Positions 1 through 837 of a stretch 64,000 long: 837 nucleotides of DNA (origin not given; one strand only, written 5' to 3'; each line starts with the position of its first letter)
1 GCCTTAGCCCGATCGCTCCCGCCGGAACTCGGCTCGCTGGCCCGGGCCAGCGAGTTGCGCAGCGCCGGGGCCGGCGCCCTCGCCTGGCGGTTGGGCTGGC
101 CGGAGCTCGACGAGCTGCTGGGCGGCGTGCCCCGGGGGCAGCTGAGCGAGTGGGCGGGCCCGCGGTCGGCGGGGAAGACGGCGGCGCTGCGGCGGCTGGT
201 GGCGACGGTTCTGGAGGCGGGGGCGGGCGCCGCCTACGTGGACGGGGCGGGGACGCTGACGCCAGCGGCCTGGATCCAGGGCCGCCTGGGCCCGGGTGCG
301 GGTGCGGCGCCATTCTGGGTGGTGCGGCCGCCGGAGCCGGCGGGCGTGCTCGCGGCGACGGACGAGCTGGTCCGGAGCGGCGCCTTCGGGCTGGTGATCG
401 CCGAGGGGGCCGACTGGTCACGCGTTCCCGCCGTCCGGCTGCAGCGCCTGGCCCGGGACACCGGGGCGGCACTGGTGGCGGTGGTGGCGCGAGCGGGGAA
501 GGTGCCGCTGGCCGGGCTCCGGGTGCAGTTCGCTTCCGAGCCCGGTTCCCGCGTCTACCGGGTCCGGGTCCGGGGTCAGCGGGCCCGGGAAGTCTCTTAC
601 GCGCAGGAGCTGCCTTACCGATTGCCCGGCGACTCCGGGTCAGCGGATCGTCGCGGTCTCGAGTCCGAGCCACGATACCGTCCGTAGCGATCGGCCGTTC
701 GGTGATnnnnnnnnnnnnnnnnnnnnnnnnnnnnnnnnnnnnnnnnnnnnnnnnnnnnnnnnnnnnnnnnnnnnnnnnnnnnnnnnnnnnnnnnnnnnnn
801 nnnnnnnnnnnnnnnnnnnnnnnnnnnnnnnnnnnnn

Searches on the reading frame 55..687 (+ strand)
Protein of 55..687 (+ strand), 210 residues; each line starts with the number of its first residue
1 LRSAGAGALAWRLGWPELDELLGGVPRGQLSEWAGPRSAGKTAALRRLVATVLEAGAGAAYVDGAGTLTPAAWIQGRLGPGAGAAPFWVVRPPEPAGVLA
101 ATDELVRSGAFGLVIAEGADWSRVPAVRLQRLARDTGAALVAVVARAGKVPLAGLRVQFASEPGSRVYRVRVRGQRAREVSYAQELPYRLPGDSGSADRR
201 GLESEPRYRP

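Call 76: search_protein_families(library=pfam, proteins=[window:55-687:+], max_evalue=0.00001)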
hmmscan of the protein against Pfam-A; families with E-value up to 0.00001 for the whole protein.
window:55-687:+ (210 aa): 1 family
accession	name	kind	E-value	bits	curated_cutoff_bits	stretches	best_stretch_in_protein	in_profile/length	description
PF00154.27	RecA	-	2.9e-07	30.7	27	1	22-118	46-138/262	recA bacterial DNA recombination protein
